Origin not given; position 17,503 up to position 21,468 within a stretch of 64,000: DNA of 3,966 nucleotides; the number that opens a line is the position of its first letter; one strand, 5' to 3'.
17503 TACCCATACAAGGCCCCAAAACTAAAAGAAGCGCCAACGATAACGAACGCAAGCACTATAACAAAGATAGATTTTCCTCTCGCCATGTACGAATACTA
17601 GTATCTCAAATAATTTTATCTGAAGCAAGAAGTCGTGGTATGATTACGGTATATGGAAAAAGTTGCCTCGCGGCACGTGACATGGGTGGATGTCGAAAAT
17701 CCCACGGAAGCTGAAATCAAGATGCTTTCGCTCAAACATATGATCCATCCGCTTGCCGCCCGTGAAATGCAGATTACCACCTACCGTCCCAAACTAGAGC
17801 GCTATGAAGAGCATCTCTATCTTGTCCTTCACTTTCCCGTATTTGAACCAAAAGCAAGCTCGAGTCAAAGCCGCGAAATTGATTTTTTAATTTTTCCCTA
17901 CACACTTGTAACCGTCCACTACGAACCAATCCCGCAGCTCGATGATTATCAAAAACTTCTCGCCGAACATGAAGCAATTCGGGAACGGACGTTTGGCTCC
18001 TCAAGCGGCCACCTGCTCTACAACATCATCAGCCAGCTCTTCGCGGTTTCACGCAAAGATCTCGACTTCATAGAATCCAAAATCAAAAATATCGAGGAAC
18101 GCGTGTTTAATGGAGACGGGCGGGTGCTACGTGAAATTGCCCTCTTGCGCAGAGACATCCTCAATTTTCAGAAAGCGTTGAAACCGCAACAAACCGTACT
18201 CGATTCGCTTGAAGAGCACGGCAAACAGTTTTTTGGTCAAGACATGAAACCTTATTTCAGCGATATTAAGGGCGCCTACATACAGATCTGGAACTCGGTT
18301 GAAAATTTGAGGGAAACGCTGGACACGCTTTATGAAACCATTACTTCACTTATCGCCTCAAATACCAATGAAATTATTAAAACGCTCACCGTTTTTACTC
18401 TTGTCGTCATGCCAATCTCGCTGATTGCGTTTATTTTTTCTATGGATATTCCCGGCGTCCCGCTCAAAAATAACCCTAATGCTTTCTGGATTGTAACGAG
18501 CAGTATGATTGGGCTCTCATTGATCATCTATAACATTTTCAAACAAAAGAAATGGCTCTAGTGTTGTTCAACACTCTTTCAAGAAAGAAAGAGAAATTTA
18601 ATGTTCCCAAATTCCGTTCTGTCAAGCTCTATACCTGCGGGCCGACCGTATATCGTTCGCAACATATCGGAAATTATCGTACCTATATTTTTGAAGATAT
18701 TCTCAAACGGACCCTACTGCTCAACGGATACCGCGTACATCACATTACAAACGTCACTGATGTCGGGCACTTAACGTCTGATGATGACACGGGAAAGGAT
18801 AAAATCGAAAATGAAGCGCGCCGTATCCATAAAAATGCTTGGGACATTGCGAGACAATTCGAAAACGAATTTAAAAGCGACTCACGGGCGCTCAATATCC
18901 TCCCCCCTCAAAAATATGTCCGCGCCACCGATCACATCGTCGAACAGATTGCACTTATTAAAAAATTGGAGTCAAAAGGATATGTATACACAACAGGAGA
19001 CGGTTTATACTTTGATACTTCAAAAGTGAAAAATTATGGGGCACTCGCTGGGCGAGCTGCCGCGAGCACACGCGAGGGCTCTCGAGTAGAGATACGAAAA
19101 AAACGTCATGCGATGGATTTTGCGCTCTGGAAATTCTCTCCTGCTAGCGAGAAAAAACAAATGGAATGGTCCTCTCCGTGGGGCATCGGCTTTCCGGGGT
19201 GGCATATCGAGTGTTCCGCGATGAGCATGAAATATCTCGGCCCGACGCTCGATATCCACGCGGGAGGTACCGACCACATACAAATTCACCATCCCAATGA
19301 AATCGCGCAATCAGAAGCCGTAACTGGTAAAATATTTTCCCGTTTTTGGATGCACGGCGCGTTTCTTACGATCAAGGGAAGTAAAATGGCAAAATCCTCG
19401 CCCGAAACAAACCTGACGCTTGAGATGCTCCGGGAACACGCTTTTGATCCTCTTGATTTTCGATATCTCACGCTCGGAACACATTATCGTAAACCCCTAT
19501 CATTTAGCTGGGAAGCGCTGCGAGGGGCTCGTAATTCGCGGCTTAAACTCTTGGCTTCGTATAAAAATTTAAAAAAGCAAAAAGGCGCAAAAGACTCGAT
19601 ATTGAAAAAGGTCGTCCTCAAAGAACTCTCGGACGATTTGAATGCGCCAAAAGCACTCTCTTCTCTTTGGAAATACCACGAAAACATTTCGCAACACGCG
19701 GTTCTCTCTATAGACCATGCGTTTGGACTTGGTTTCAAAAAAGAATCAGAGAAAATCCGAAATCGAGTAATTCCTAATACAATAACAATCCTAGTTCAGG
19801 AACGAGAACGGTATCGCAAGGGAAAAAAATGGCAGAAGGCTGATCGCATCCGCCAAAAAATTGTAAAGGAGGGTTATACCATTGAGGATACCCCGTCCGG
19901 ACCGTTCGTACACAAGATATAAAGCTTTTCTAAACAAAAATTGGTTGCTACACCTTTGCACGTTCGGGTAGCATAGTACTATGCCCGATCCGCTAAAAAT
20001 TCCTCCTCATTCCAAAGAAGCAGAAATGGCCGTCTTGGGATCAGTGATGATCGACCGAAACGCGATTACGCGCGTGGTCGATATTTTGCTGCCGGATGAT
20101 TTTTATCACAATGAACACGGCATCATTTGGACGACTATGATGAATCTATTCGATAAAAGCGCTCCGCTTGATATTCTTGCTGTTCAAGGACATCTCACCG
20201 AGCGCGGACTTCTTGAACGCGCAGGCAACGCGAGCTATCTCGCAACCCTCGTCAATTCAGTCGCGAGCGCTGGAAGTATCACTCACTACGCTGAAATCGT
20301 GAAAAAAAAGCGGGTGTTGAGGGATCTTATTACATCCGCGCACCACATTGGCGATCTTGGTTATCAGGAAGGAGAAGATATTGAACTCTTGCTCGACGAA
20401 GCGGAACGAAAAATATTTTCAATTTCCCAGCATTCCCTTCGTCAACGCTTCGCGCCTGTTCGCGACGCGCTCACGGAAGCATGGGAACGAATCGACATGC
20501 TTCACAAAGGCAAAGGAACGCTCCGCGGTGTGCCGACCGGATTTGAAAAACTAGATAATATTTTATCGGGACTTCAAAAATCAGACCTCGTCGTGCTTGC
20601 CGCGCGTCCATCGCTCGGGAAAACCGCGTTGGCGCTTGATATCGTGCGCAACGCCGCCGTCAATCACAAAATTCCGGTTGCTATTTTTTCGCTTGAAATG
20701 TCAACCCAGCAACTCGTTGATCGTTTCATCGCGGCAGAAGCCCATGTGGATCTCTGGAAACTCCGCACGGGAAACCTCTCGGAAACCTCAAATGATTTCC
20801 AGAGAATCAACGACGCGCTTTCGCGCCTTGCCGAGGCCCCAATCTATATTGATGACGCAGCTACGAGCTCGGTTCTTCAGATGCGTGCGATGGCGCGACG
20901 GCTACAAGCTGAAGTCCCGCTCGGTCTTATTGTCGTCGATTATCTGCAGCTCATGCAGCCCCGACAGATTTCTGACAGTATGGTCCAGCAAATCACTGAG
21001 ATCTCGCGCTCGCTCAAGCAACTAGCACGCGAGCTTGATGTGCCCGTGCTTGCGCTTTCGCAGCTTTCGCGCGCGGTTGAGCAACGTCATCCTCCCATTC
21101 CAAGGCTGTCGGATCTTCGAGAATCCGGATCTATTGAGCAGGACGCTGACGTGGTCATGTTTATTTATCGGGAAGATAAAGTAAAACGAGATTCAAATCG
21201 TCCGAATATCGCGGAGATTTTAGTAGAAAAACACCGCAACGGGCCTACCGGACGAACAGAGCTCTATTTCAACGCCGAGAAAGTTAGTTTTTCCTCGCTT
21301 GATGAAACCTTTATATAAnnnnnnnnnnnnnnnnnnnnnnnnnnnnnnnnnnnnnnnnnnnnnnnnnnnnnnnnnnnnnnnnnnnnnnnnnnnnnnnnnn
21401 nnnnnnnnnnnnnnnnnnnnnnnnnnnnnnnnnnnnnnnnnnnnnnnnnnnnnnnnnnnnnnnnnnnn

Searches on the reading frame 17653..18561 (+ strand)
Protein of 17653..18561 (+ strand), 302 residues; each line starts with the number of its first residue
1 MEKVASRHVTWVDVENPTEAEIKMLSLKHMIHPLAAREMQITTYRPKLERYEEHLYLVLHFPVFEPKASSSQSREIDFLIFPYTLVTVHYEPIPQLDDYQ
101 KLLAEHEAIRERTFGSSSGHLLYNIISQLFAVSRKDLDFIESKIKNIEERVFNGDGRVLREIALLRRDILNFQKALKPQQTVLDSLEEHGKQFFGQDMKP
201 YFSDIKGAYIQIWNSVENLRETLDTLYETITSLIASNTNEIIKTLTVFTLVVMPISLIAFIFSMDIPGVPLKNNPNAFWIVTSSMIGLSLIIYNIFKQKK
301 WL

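Call 51: search_protein_families(library=pfam, proteins=[window:17653-18561:+], max_evalue=0.001)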
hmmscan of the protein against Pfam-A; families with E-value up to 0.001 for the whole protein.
window:17653-18561:+ (302 aa): 1 family
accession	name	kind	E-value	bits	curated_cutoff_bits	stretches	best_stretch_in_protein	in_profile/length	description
PF01544.23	CorA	-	3.1e-51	174.9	27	1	8-297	3-291/292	CorA-like Mg2+ transporter protein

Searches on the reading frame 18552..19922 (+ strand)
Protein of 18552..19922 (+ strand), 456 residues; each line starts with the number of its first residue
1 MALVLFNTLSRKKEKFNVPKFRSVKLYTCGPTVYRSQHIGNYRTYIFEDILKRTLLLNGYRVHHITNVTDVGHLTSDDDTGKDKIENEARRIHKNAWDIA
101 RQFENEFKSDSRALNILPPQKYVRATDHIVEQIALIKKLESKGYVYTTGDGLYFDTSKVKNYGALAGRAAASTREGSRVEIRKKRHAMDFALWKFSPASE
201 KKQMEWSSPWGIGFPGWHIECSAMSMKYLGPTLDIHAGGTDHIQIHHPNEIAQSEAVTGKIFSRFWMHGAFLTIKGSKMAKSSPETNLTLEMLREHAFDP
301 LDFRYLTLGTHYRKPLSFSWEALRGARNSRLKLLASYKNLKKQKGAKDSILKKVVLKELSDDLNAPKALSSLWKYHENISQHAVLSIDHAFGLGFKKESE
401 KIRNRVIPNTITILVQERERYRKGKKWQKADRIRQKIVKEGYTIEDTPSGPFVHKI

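Call 51: search_protein_families(library=pfam, proteins=[window:18552-19922:+], max_evalue=0.001)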
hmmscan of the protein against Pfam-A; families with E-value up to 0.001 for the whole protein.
window:18552-19922:+ (456 aa): 2 families
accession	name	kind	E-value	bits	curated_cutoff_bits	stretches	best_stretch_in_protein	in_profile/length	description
PF01406.26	tRNA-synt_1e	-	2e-88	297.1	27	1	21-327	7-300/301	tRNA synthetases class I (C) catalytic domain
PF09334.17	tRNA-synt_1g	-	4.6e-09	36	20.1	1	35-161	12-129/391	tRNA synthetases class I (M)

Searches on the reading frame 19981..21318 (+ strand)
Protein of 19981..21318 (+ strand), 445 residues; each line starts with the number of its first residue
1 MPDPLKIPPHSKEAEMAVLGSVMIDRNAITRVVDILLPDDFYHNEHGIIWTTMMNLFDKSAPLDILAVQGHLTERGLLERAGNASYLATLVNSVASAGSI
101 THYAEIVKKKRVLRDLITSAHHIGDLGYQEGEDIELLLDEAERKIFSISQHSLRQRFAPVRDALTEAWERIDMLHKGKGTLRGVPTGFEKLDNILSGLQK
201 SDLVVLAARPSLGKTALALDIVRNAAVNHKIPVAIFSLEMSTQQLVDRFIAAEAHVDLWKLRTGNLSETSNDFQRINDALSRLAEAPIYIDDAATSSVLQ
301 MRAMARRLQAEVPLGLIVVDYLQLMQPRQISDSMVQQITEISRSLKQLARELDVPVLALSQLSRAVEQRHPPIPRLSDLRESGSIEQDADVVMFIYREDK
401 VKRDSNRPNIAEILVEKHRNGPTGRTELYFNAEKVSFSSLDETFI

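Call 51: search_protein_families(library=pfam, proteins=[window:19981-21318:+], max_evalue=0.001)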
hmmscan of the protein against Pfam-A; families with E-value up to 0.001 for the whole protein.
window:19981-21318:+ (445 aa): 5 families
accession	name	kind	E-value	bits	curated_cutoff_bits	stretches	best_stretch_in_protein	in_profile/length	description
PF03796.21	DnaB_C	-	1.7e-100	336.1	27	1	183-438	1-254/255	DnaB-like helicase C terminal domain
PF00772.26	DnaB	-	2.3e-30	105.1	23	1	8-108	2-102/103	DnaB-like helicase N terminal domain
PF13481.12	AAA_25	-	4.1e-11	43.3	27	1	187-362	18-190/195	AAA domain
PF06745.19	ATPase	-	8.9e-05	22.4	26.6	1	184-347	1-153/231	KaiC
PF19702.4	DUF6200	-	0.00096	19.2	26.9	0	376-403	48-75/76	Family of unknown function (DUF6200)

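Call 54: find_homologous_proteins(query=window:19981-21318:+, max_evalue=1e-50)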
Query window:19981-21318:+ (445 aa): 8000 proteins with E <= 1e-50 among 8000 candidates; the best 120 are listed.
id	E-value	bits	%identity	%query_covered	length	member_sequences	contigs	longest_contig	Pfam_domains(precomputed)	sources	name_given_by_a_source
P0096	8.9e-286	965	100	100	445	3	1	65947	PF03796.22,PF00772.27,PF13481.13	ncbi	-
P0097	3.3e-244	828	84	100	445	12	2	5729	PF06745.20,PF03796.22,PF00772.27,PF13481.13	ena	-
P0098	4.7e-239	812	82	100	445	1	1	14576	PF06745.20,PF03796.22,PF00772.27,PF13481.13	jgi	jgi:replicative DNA helicase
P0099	1.7e-238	810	82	100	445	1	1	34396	PF06745.20,PF03796.22,PF00772.27,PF13481.13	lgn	-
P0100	1.3e-237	807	83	100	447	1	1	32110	PF03796.22,PF00772.27,PF13481.13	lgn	-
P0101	8.7e-236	801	83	100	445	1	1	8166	PF03796.22,PF00772.27,PF13481.13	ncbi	-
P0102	1.7e-235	800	81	100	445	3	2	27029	PF03796.22,PF00772.27,PF13481.13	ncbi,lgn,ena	ncbi:MAG: replicative DNA helicase [Patescibacteria group bacterium]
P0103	2.0e-234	796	82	100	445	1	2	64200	PF03796.22,PF00772.27,PF13481.13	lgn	-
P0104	8.9e-234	794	82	100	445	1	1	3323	PF06745.20,PF03796.22,PF00772.27,PF13481.13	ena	-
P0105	4.4e-232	789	80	100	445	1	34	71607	PF03796.22,PF00772.27,PF13481.13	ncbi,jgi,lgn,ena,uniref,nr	ncbi:MAG: replicative DNA helicase [Candidatus Ryanbacteria bacterium RIFCSPHIGHO2_12_FULL_47_12b]|u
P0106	4.6e-232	788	81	100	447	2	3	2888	PF03796.22,PF00772.27,PF13481.13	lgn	-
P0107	3.8e-231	785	80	100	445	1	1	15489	PF03796.22,PF00772.27,PF13481.13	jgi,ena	-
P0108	3.8e-228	776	79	100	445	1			PF03796.22,PF00772.27,PF13481.13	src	-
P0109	4.1e-228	775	80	100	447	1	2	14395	PF03796.22,PF00772.27,PF13481.13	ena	-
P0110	2.2e-227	773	79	100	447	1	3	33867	PF03796.22,PF00772.27,PF13481.13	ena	-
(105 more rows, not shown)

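Call 55: find_encoding_contigs(protein=P0103, flank=8000, max_places=2)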
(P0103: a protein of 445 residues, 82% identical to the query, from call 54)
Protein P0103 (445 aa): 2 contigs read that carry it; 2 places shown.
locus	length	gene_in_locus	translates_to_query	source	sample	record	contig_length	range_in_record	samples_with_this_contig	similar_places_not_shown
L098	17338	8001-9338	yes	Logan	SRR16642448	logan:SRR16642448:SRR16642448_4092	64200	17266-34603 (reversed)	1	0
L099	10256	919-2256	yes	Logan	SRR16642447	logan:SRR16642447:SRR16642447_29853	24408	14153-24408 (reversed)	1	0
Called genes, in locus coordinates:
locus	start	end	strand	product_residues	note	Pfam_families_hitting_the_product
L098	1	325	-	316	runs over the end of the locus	PF02899:Phage_int_SAM_1, PF13102:Phage_int_SAM_5 (faint), PF13495:Phage_int_SAM_4, PF00589:Phage_integrase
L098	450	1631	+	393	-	PF01930:Cas_Cas4 (faint), PF12705:PDDEXK_1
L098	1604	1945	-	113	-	-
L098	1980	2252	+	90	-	PF01016:Ribosomal_L27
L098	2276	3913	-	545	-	PF06418:CTP_synth_N, PF00117:GATase, PF07722:Peptidase_C26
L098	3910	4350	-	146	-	PF01281:Ribosomal_L9_N, PF03948:Ribosomal_L9_C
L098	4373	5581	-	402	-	PF22694:CtpB_N-like, PF00595:PDZ, PF13180:PDZ_2, PF17820:PDZ_6, PF03572:Peptidase_S41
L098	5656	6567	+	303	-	PF01544:CorA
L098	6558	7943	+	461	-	PF01406:tRNA-synt_1e, PF09334:tRNA-synt_1g (faint), PF23493:CysS_C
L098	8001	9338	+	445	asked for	PF00772:DnaB, PF13481:AAA_25, PF03796:DnaB_C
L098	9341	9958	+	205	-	PF21176:RecR_HhH, PF01751:Toprim, PF13662:Toprim_4, PF21175:RecR_C (weak)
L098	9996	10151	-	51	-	-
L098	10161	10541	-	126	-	PF00829:Ribosomal_L21p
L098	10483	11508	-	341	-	PF02646:RmuC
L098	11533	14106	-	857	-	PF00690:Cation_ATPase_N, PF00122:E1-E2_ATPase, PF00702:Hydrolase, PF13246:Cation_ATPase, PF08282:Hydrolase_3 (faint), PF00689:Cation_ATPase_C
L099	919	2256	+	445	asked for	PF00772:DnaB, PF13481:AAA_25, PF03796:DnaB_C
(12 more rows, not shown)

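Call 56: find_encoding_contigs(protein=P0105, flank=8000, max_places=2)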
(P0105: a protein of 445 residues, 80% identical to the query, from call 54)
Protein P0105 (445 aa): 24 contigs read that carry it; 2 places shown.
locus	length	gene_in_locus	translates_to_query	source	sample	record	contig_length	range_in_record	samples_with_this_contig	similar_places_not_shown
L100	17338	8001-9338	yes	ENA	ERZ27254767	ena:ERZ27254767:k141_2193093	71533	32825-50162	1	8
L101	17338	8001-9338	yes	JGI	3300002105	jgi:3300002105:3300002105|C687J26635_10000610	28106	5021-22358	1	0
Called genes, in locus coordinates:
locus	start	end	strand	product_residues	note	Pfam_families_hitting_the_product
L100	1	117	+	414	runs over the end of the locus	PF01551:Peptidase_M23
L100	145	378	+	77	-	-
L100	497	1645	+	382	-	PF12705:PDDEXK_1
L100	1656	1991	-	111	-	-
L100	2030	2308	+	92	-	PF01016:Ribosomal_L27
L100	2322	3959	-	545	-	PF06418:CTP_synth_N, PF00117:GATase, PF07722:Peptidase_C26 (weak)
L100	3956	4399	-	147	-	PF01281:Ribosomal_L9_N, PF03948:Ribosomal_L9_C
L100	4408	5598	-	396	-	PF22694:CtpB_N-like, PF00595:PDZ, PF13180:PDZ_2, PF17820:PDZ_6, PF03572:Peptidase_S41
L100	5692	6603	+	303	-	PF01544:CorA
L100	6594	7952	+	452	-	PF01406:tRNA-synt_1e, PF09334:tRNA-synt_1g (faint), PF23493:CysS_C (weak)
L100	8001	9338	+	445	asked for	PF00772:DnaB, PF13481:AAA_25, PF03796:DnaB_C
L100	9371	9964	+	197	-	PF21176:RecR_HhH, PF01751:Toprim, PF13662:Toprim_4, PF21175:RecR_C (weak)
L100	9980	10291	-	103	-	PF00829:Ribosomal_L21p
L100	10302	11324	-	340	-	PF02646:RmuC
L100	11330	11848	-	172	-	PF02245:Pur_DNA_glyco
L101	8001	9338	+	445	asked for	PF00772:DnaB, PF13481:AAA_25, PF03796:DnaB_C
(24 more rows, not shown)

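Call 57: find_encoding_contigs(protein=P0099, flank=8000, max_places=2)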
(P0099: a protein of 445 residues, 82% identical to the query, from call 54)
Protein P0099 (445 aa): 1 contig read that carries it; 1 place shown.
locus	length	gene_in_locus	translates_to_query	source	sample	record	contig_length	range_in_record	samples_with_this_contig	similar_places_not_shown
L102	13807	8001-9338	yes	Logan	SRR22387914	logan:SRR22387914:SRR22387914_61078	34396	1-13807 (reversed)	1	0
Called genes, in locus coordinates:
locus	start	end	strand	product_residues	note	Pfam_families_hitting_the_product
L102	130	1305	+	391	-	PF12705:PDDEXK_1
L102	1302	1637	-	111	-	-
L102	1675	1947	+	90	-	PF01016:Ribosomal_L27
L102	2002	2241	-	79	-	-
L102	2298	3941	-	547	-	PF01656:CbiA (weak), PF06418:CTP_synth_N, PF00117:GATase, PF07722:Peptidase_C26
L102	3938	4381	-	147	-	PF01281:Ribosomal_L9_N, PF03948:Ribosomal_L9_C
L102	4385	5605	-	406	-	PF22694:CtpB_N-like, PF00595:PDZ (weak), PF13180:PDZ_2 (weak), PF17820:PDZ_6 (weak), PF03572:Peptidase_S41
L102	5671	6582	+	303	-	PF01544:CorA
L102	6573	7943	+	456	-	PF01406:tRNA-synt_1e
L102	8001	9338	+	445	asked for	PF00772:DnaB, PF13481:AAA_25, PF03796:DnaB_C, PF06745:ATPase (faint)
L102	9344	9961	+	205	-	PF21176:RecR_HhH, PF13662:Toprim_4, PF21175:RecR_C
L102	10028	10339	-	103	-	PF00829:Ribosomal_L21p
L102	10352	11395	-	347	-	PF02646:RmuC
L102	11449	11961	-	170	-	PF02245:Pur_DNA_glyco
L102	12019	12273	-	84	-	-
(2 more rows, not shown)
